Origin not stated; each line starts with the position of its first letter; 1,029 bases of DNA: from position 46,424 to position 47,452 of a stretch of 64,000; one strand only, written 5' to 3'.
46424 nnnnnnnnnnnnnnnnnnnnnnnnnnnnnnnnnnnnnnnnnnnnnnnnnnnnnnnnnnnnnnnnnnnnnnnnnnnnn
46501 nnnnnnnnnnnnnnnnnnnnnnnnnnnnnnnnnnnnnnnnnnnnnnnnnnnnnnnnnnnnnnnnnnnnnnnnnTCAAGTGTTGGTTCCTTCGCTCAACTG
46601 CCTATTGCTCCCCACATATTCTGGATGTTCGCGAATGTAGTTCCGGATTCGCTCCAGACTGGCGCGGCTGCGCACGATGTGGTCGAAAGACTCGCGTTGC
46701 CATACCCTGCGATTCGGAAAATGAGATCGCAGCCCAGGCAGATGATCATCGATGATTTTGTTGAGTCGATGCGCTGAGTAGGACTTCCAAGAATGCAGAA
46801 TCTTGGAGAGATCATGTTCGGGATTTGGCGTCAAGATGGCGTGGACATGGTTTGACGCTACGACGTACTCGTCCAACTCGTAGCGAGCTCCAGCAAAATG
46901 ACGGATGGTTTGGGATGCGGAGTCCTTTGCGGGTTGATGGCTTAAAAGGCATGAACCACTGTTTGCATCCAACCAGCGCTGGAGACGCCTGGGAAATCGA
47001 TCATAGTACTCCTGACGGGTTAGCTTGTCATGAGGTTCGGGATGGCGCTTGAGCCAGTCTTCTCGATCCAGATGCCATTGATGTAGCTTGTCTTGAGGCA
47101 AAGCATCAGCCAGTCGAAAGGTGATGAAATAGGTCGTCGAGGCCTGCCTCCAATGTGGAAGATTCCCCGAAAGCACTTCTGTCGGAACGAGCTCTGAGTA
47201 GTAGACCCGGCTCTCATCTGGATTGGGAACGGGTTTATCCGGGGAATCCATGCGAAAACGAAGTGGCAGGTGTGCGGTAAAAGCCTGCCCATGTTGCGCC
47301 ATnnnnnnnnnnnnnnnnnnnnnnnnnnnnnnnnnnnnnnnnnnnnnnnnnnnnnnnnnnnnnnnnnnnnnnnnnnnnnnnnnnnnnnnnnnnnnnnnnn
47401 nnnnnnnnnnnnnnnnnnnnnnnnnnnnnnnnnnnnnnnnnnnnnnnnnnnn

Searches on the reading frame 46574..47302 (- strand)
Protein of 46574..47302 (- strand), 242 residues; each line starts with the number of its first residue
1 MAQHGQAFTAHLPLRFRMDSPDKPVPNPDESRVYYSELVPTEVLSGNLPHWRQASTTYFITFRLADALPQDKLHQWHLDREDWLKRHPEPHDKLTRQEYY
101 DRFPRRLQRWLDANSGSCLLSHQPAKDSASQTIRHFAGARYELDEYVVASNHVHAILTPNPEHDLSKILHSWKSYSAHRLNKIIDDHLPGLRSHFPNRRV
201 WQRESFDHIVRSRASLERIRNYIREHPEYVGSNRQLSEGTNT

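Call 30: search_protein_families(library=pfam, proteins=[window:46574-47302:-], max_evalue=0.01)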
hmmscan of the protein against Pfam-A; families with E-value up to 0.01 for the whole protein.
window:46574-47302:- (242 aa): 1 family
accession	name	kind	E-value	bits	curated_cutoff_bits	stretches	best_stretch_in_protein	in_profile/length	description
PF01797.21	Y1_Tnp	-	7.3e-11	42.7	23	1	139-225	39-120/121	Transposase IS200 like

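Call 36: find_homologous_proteins(query=window:46574-47302:-, max_evalue=0.00001)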
Query window:46574-47302:- (242 aa): 1481 proteins with E <= 0.00001 among 1621 candidates; the best 120 are listed.
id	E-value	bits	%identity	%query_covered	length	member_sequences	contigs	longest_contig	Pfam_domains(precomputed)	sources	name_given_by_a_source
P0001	3.2e-151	520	100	93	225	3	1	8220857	PF01797.22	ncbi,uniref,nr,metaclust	ncbi:transposase [Verrucomicrobium spinosum]|uniref:transposase n=1 Tax=Verrucomicrobium spinosum Ta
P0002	2.2e-117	409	77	93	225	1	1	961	PF01797.22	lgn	-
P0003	4.7e-81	290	58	87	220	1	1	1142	PF01797.22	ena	-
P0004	3.0e-68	248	58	79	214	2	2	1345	PF01797.22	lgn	-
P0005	8.0e-68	247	56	82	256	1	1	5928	-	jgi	jgi:REP element-mobilizing transposase RayT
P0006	9.4e-68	247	55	79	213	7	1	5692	-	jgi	-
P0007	2.5e-67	245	54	80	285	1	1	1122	PF01797.22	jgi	jgi:REP element-mobilizing transposase RayT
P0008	3.7e-67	245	54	80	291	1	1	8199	PF01797.22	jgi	jgi:REP element-mobilizing transposase RayT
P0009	9.1e-67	243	52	86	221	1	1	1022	PF01797.22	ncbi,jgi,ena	jgi:REP element-mobilizing transposase RayT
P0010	1.4e-66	243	53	80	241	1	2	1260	PF01797.22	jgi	jgi:type I restriction enzyme R subunit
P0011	1.5e-66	243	53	83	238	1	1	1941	PF01797.22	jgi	-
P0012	2.9e-66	242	55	81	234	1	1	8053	PF01797.22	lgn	-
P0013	3.6e-66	241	55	80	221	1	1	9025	PF01797.22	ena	-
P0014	1.9e-65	239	48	80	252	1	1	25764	-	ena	-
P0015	4.5e-65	238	52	83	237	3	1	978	-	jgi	jgi:type I restriction enzyme R subunit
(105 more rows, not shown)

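Call 49: find_encoding_contigs(protein=P0002, flank=3000, max_places=4)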
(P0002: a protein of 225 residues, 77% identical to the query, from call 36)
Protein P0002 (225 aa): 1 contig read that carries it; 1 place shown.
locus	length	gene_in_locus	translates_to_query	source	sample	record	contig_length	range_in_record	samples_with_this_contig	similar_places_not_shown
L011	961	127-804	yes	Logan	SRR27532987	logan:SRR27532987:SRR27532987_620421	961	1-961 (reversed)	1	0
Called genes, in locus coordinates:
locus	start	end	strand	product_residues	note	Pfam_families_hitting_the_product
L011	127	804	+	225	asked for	PF01797:Y1_Tnp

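Call 50: find_encoding_contigs(protein=P0003, flank=3000, max_places=4)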
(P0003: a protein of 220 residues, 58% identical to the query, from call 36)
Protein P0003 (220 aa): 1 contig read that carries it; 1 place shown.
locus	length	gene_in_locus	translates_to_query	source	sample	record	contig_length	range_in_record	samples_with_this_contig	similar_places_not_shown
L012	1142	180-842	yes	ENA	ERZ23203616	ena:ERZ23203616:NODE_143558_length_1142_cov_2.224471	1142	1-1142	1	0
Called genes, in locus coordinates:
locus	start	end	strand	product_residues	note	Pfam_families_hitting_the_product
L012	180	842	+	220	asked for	PF01797:Y1_Tnp (weak)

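Call 51: find_encoding_contigs(protein=P0004, flank=3000, max_places=4)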
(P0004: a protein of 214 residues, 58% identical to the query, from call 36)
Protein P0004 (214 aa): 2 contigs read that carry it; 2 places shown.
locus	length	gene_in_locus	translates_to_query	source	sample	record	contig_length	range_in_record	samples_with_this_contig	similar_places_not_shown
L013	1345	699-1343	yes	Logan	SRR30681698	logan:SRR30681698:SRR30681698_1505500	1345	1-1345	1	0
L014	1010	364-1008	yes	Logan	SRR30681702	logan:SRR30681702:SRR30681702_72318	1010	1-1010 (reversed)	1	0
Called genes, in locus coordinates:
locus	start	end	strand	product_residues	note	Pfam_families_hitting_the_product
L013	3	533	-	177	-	?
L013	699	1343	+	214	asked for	PF01797:Y1_Tnp (weak)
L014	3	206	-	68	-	?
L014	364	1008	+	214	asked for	PF01797:Y1_Tnp (weak)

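Call 71: search_protein_families(library=ncbifam, proteins=[window:46574-47302:-], max_evalue=0.01)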
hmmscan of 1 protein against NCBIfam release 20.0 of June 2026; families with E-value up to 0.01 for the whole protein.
window:46574-47302:- (242 aa): 2 families
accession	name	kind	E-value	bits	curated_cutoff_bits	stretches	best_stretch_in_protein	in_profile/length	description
NF047646.1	REP_Tyr_transpos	equivalog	1.6e-15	57.3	80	1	134-227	39-131/146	REP-associated tyrosine transposase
NF033573.1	transpos_IS200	equivalog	3e-09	37.2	55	1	130-225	35-126/126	IS200/IS605 family transposase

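Call 72: search_solved_structures(query=window:46574-47302:-, max_evalue=0.01)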
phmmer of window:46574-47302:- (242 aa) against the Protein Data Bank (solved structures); distinct sequences matched with E-value up to 0.01: 0.
